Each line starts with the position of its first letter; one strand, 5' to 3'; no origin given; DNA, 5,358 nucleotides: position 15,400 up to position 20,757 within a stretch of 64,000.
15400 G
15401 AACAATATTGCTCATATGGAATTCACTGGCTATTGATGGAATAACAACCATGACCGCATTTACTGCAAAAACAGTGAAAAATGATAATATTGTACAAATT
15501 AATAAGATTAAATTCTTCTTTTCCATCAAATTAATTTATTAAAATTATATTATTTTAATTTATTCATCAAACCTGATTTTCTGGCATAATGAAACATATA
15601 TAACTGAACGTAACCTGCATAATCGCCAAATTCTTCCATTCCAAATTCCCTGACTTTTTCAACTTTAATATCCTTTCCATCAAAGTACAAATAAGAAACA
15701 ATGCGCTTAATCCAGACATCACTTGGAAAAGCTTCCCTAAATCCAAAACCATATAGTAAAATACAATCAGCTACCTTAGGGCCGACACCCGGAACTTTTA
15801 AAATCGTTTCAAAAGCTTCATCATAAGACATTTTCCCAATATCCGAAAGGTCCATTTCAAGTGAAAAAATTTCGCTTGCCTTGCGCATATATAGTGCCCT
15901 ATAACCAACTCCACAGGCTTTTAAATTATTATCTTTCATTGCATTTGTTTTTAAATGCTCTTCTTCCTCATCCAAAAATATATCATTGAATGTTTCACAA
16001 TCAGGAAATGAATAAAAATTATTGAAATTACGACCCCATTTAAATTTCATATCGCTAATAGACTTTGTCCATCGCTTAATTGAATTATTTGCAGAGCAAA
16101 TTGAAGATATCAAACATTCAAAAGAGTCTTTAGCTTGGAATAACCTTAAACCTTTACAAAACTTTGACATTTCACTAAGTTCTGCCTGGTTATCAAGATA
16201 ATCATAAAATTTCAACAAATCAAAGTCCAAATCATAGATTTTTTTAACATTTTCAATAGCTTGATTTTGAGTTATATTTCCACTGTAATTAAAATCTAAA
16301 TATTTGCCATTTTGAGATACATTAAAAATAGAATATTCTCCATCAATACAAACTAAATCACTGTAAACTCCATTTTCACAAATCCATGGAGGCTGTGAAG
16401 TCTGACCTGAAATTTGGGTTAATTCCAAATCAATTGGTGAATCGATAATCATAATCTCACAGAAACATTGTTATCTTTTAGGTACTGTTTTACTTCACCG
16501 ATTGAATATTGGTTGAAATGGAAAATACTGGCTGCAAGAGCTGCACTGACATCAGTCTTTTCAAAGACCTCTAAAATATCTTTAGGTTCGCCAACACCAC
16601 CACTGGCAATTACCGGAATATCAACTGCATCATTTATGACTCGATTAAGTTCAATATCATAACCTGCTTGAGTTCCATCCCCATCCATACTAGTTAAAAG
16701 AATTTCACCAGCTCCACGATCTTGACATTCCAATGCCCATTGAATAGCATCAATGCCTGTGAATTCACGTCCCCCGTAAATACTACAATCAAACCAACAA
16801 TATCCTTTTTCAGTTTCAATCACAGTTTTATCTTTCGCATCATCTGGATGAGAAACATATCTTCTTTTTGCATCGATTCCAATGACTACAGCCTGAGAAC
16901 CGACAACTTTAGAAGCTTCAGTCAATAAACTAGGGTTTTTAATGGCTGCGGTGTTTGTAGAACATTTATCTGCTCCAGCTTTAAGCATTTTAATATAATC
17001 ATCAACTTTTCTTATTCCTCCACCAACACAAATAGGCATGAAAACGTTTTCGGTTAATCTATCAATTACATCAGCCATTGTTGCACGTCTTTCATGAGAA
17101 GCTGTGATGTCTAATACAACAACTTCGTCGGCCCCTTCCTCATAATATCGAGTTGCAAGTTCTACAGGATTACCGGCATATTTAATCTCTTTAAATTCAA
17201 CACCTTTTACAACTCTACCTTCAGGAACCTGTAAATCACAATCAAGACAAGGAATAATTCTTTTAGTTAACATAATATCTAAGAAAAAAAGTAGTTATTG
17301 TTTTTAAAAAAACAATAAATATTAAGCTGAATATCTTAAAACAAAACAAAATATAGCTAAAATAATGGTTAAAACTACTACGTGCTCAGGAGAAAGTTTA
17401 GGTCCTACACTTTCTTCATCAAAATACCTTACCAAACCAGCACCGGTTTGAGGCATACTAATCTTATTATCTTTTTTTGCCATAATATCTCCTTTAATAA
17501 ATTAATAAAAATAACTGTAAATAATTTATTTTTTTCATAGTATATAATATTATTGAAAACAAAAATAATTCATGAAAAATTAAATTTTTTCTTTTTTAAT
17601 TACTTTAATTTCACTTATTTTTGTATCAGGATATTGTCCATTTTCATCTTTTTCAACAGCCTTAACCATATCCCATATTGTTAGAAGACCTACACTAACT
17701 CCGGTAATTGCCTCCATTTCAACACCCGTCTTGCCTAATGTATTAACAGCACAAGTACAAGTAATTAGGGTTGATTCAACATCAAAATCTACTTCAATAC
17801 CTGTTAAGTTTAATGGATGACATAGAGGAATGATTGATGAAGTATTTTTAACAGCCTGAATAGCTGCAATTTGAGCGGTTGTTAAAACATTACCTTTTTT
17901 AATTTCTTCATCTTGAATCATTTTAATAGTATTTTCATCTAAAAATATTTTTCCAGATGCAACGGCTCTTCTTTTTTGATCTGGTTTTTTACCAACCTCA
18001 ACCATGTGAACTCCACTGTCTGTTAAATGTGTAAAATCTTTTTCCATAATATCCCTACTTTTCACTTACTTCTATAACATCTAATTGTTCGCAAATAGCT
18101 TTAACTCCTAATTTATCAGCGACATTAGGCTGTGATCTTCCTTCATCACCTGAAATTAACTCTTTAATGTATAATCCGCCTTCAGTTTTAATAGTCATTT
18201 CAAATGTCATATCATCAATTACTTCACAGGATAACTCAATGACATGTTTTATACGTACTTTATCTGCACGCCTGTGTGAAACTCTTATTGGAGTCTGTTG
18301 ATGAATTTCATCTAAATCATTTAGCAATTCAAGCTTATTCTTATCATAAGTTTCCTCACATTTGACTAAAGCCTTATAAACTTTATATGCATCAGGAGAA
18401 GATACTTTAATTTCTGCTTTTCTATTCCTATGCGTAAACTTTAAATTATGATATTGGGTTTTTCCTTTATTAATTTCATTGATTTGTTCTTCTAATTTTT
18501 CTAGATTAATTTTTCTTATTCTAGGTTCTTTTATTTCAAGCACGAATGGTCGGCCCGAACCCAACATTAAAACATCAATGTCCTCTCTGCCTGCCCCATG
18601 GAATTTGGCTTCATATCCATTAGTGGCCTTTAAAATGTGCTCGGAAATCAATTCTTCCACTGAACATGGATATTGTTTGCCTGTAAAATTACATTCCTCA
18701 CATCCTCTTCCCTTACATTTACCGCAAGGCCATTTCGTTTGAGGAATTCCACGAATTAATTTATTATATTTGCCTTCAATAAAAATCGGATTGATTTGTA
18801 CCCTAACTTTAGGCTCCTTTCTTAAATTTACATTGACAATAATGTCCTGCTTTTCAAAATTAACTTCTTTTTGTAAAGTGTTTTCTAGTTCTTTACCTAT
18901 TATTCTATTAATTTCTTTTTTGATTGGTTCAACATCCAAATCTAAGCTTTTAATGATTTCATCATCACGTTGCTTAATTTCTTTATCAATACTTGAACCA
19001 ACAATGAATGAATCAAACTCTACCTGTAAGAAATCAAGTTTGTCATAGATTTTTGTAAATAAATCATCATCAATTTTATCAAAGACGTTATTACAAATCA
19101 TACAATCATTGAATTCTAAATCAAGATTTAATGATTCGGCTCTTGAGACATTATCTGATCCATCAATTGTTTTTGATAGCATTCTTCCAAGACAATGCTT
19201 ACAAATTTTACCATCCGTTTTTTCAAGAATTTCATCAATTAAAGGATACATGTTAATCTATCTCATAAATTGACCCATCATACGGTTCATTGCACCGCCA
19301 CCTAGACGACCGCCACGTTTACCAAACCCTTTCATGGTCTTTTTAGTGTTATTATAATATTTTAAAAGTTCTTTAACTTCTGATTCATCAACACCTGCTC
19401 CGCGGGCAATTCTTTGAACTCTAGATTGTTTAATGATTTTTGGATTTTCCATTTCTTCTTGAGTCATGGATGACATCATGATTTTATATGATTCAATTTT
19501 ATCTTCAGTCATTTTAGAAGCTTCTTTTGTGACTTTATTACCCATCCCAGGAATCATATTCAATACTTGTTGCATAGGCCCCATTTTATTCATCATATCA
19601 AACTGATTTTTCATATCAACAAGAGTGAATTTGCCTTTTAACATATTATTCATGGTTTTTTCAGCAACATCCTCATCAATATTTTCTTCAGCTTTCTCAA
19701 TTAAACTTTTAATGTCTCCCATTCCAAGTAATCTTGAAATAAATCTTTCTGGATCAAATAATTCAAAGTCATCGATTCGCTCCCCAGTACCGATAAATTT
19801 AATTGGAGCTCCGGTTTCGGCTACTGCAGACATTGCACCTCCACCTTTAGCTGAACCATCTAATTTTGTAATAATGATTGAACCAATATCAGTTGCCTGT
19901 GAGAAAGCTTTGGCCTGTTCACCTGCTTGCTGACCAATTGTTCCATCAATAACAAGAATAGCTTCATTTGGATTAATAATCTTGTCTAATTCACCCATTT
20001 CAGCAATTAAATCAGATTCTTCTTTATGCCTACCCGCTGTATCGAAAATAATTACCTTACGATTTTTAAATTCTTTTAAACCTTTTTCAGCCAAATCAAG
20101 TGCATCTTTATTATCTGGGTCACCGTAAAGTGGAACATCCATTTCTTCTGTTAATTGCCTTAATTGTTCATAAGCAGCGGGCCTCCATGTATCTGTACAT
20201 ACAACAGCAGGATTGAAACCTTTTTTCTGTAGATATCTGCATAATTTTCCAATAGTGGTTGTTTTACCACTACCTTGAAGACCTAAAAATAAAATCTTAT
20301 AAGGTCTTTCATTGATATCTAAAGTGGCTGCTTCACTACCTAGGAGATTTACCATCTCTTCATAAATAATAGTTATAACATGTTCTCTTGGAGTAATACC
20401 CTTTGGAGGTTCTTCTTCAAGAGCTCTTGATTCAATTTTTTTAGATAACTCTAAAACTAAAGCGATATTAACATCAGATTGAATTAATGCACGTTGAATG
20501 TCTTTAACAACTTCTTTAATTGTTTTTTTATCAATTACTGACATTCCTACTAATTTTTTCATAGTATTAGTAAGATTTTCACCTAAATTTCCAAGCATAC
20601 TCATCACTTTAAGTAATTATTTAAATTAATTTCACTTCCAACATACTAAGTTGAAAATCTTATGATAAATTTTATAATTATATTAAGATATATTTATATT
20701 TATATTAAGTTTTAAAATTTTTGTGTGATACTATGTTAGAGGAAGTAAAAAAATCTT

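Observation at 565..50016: A 19-bp motif occurs four times, always upstream of DNA-metabolism genes: candidate archaeal DNA replication/repair regulon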

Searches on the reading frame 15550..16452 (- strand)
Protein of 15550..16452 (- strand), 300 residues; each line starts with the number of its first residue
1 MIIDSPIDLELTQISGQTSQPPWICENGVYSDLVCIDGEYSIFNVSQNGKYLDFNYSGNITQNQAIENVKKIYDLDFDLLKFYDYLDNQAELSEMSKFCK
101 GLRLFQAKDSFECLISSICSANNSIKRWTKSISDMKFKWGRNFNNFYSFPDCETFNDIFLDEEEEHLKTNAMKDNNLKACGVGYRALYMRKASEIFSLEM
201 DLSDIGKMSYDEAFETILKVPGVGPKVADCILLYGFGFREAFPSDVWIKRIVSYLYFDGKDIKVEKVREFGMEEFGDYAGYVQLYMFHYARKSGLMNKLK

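Call 38: search_protein_families(library=pfam, proteins=[window:15550-16452:-], max_evalue=0.00001)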
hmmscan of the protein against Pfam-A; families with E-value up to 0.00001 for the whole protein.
window:15550-16452:- (300 aa): 2 families
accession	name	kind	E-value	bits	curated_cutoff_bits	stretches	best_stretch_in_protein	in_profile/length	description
PF00730.31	HhH-GPD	-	4.8e-07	30.5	26.2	1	115-272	1-103/108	HhH-GPD superfamily base excision DNA repair protein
PF07934.18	OGG_N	-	2.6e-06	28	23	1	7-114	9-115/115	8-oxoguanine DNA glycosylase, N-terminal domain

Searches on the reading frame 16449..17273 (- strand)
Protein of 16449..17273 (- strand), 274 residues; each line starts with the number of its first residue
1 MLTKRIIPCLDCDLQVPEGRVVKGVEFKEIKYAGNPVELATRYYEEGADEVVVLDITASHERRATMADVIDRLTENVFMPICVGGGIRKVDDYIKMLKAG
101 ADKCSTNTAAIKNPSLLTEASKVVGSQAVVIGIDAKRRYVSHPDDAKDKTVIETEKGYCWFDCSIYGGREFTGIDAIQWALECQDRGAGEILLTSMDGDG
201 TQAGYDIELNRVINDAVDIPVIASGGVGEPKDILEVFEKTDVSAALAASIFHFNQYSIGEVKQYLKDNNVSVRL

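Call 38: search_protein_families(library=pfam, proteins=[window:16449-17273:-], max_evalue=0.00001)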
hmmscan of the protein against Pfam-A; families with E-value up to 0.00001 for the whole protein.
window:16449-17273:- (274 aa): 4 families
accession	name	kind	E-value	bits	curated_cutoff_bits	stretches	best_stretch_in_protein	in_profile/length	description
PF00977.27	His_biosynth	-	1.1e-75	254.5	23.6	1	5-256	1-227/228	Histidine biosynthesis protein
PF05690.20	ThiG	-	6.9e-07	29.3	23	0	27-121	124-220/247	Thiazole biosynthesis protein ThiG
PF01207.24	Dus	-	2.2e-06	27.5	20.4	0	36-122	140-229/311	Dihydrouridine synthase (Dus)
PF03060.21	NMO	-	2.7e-06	27.5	28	0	174-238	143-213/331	Nitronate monooxygenase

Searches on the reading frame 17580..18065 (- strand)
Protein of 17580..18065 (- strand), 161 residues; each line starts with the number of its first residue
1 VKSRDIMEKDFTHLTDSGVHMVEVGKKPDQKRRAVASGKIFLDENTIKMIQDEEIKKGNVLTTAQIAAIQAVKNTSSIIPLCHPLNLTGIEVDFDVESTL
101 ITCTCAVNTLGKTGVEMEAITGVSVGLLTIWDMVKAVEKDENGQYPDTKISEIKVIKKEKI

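Call 38: search_protein_families(library=pfam, proteins=[window:17580-18065:-], max_evalue=0.00001)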
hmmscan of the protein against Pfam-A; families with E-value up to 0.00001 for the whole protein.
window:17580-18065:- (161 aa): 1 family
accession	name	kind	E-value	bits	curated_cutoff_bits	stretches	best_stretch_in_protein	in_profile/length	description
PF01967.27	MoaC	-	1.2e-49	168.2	27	1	21-160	1-135/136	MoaC family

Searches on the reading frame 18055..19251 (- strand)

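Call 38: search_protein_families(library=pfam, proteins=[window:18055-19251:-], max_evalue=0.00001)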
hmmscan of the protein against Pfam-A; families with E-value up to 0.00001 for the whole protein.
window:18055-19251:- (398 aa): 2 families
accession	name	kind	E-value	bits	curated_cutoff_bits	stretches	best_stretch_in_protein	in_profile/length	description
PF21238.2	Pus10_C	-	4.3e-69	233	27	1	157-395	1-231/232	Pus10, C-terminal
PF22023.1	Pus10_THUMP_arc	-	1e-14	54.8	28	1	73-142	10-78/78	Pus10 THUMP domain, archaeal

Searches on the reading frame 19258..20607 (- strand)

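Call 38: search_protein_families(library=pfam, proteins=[window:19258-20607:-], max_evalue=0.00001)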
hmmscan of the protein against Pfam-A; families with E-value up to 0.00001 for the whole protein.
window:19258-20607:- (449 aa): 3 families
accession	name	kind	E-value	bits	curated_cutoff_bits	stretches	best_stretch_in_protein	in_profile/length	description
PF00448.28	SRP54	-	2.2e-71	240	22.7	1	103-295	2-196/196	SRP54-type protein, GTPase domain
PF02978.25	SRP_SPB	-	1.2e-29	103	27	1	326-425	1-91/91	Signal peptide binding domain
PF02881.24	SRP54_N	-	4.2e-17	62.6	22.4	1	8-85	1-75/75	SRP54-type protein, helical bundle domain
